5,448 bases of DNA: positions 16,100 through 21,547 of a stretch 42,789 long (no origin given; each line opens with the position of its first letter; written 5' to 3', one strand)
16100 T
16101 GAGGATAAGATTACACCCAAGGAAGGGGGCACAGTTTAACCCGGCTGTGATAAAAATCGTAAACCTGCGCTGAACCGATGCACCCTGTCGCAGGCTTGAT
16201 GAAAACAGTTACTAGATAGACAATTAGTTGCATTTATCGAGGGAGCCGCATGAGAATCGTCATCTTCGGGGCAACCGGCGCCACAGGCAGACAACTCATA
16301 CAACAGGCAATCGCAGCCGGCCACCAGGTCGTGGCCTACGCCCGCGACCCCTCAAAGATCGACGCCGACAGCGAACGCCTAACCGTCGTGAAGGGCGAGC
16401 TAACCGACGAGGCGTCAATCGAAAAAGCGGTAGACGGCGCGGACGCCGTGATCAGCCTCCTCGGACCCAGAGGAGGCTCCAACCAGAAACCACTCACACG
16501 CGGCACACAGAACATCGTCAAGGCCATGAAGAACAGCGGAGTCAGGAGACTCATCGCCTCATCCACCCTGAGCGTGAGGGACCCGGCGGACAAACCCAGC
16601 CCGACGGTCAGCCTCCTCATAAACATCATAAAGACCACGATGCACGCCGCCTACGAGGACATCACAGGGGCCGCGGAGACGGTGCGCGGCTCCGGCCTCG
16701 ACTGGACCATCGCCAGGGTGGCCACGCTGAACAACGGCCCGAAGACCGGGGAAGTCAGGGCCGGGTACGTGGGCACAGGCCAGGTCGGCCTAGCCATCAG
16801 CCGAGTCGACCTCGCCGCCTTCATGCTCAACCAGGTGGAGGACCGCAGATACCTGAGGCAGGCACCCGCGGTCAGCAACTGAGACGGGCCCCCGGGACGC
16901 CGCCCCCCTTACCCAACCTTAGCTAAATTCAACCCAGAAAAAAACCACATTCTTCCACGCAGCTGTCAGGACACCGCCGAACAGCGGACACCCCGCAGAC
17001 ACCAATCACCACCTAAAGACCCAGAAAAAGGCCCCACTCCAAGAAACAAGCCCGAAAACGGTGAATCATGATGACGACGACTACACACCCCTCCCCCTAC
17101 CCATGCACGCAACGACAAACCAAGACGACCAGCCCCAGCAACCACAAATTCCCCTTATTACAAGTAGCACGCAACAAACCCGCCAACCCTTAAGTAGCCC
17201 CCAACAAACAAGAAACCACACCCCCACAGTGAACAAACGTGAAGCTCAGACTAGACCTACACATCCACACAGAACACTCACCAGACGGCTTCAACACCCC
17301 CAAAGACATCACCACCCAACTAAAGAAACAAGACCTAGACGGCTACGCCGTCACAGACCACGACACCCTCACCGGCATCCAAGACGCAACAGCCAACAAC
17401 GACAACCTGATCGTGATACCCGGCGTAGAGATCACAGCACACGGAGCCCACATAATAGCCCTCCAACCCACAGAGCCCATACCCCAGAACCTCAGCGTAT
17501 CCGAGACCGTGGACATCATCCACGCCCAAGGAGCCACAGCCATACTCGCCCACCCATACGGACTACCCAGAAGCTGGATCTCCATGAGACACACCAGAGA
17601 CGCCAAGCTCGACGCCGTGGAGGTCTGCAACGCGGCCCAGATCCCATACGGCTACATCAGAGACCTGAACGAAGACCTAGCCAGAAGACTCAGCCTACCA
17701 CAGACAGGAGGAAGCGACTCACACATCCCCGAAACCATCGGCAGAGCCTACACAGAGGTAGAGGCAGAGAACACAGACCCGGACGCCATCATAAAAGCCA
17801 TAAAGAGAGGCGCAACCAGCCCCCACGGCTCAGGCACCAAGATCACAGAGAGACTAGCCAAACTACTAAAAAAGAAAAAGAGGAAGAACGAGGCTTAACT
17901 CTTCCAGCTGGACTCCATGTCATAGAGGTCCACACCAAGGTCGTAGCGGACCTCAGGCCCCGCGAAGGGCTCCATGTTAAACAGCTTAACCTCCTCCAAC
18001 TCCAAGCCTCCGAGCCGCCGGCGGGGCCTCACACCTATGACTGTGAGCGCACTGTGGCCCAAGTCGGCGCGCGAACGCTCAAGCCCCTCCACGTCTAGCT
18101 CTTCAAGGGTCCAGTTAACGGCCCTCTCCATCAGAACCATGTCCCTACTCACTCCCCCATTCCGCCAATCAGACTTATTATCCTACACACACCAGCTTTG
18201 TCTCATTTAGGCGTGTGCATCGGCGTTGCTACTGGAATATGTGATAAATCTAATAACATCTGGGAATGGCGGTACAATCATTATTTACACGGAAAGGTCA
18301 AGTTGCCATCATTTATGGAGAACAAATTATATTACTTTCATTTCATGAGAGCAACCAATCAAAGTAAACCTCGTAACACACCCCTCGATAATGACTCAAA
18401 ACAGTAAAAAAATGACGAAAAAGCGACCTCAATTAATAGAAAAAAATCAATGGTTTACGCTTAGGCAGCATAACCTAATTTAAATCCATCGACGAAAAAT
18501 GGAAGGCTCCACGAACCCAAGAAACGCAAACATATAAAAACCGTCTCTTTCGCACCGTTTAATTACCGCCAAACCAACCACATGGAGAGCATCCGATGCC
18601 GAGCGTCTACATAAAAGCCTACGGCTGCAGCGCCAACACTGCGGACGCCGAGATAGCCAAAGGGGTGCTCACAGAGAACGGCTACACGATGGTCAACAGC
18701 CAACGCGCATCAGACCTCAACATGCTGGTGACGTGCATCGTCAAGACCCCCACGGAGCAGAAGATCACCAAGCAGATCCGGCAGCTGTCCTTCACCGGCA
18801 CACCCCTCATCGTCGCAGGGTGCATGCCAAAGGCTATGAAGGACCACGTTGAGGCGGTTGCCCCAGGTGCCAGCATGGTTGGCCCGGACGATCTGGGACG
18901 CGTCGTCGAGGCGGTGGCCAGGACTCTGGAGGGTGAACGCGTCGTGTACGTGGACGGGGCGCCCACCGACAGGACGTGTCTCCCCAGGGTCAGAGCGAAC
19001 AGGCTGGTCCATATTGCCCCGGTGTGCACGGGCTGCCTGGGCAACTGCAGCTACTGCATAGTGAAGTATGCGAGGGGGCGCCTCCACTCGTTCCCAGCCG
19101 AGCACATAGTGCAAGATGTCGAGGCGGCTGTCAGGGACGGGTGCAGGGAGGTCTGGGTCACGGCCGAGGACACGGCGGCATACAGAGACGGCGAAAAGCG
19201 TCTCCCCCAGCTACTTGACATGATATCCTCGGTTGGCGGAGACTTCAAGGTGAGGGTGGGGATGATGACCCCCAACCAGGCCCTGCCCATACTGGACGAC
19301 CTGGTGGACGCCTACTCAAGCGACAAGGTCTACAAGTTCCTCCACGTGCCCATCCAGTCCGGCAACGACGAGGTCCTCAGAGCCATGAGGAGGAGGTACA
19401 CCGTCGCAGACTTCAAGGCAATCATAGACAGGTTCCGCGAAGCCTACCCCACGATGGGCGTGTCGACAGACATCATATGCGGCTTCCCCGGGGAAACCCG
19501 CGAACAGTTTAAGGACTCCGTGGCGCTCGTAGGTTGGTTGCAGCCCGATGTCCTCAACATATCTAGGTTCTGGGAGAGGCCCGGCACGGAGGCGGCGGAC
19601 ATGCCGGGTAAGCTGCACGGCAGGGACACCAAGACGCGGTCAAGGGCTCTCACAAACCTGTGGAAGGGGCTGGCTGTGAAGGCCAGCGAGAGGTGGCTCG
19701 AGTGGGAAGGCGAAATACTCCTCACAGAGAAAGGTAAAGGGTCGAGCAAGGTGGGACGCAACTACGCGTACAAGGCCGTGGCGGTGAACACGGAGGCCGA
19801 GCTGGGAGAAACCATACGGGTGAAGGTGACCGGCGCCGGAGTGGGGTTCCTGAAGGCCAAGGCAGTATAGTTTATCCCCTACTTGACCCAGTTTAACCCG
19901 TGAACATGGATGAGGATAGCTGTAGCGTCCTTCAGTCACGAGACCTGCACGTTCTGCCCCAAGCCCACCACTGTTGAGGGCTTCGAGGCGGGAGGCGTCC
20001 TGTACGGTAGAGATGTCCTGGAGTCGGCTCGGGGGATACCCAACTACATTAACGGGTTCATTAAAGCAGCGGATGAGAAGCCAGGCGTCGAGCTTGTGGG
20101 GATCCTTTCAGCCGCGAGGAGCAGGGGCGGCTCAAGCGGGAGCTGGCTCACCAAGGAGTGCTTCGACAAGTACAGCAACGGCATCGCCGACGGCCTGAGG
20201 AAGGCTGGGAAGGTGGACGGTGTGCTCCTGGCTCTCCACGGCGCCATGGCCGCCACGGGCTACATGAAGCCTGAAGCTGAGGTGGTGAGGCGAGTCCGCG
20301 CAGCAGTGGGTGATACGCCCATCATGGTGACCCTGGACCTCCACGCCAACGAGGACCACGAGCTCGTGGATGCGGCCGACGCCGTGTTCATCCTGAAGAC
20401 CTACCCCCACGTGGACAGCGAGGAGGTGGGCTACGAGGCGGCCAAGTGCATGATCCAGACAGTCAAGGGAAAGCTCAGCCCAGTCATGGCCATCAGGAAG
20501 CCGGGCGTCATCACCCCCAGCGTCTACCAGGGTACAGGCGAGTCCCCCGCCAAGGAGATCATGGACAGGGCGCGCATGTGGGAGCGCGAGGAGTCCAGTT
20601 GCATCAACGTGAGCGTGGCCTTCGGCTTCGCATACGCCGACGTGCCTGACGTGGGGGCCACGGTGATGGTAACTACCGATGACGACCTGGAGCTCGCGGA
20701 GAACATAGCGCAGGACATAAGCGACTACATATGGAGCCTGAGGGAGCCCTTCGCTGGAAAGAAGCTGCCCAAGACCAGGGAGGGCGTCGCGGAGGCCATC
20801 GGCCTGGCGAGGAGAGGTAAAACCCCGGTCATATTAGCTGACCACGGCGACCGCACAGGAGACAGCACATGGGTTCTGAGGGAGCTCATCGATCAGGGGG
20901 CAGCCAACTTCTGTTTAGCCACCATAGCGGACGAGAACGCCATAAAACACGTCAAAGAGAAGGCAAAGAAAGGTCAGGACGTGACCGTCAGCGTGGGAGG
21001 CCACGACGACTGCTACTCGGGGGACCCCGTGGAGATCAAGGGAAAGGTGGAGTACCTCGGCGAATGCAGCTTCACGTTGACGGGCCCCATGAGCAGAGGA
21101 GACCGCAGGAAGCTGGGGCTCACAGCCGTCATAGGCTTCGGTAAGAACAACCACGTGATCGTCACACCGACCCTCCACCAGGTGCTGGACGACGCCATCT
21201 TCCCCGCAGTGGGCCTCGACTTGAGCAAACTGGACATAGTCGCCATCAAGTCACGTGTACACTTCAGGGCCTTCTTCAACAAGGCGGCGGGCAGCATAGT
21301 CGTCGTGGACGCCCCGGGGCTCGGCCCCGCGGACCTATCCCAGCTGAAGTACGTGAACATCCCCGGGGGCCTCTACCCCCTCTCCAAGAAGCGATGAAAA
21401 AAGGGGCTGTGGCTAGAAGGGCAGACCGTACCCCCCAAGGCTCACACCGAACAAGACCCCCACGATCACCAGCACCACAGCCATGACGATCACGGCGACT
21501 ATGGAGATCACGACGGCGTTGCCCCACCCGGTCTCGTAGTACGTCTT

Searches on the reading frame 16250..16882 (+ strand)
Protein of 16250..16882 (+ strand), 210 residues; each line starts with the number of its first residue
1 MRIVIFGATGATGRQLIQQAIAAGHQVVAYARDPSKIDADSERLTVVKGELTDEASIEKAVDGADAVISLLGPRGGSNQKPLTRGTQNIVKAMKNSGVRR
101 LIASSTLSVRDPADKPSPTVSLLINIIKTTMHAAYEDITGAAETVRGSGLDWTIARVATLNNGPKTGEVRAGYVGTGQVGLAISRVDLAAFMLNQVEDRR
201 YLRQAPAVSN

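Call 27: search_protein_families(library=pfam, proteins=[window:16250-16882:+], max_evalue=0.001)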
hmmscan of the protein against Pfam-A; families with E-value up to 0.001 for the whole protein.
window:16250-16882:+ (210 aa): 8 families
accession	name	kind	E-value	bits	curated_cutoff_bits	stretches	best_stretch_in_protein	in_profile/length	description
PF13460.12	NAD_binding_10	-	4.5e-47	160.7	27.2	1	7-198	1-183/184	NAD(P)H-binding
PF05368.20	NmrA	-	5.1e-20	72.7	27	1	2-120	4-121/298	NmrA-like family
PF01370.27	Epimerase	-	7e-14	52.3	20.9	1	3-115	1-124/240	NAD dependent epimerase/dehydratase family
PF01073.25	3Beta_HSD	-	1.8e-09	37.5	22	1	4-112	1-122/280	3-beta hydroxysteroid dehydrogenase/isomerase family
PF02254.24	TrkA_N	-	5.6e-05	23.9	23.8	1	3-72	1-71/116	TrkA-N domain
PF03807.23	F420_oxidored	-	6.1e-05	24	21.6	1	3-68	2-64/94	NADP oxidoreductase coenzyme F420-dependent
PF04321.23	RmlD_sub_bind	-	0.0002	21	27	1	1-63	1-49/287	RmlD substrate binding domain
PF03446.21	NAD_binding_2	-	0.00023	21.7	21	1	9-110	7-98/161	NAD binding domain of 6-phosphogluconate dehydrogenase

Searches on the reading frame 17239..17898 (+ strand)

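Call 27: search_protein_families(library=pfam, proteins=[window:17239-17898:+], max_evalue=0.001)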
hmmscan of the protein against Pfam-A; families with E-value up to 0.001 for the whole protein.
window:17239-17898:+ (219 aa): 2 families
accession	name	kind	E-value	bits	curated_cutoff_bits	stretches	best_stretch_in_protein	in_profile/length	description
PF13263.12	PHP_C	-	2.2e-17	62.7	21.3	1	145-193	8-56/56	PHP-associated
PF02811.25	PHP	-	4.4e-09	37.3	26.4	1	6-76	1-79/164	PHP domain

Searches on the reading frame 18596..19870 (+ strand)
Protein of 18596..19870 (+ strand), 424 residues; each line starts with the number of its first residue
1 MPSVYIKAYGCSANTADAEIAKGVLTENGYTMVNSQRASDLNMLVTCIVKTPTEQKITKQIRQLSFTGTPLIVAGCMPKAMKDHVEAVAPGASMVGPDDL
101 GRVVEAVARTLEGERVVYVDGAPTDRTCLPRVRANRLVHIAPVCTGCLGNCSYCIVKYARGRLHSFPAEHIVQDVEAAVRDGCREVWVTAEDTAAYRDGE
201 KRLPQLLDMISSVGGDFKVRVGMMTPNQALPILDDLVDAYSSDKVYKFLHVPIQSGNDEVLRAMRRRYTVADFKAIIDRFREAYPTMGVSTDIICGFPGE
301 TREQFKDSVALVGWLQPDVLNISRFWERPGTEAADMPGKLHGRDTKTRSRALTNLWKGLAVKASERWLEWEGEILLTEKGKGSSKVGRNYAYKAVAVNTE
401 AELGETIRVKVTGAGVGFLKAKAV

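Call 27: search_protein_families(library=pfam, proteins=[window:18596-19870:+], max_evalue=0.001)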
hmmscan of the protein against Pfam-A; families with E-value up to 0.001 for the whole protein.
window:18596-19870:+ (424 aa): 2 families
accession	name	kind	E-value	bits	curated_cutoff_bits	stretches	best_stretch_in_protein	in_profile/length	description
PF04055.27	Radical_SAM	-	2.7e-26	93.2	29.5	1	143-311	3-165/166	Radical SAM superfamily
PF00919.26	UPF0004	-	2.8e-19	69.4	27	1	4-92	2-93/98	Uncharacterized protein family UPF0004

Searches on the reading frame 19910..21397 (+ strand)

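Call 27: search_protein_families(library=pfam, proteins=[window:19910-21397:+], max_evalue=0.001)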
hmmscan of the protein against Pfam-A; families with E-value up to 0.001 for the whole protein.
window:19910-21397:+ (495 aa): 2 families
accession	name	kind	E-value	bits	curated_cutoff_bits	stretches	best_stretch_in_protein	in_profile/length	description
PF07364.17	DUF1485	-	3e-78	263.5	22.8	1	2-296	1-289/290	Metallopeptidase family M81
PF07171.17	MlrC_C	-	4.3e-38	131.7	27.2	1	316-482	13-177/178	MlrC C-terminus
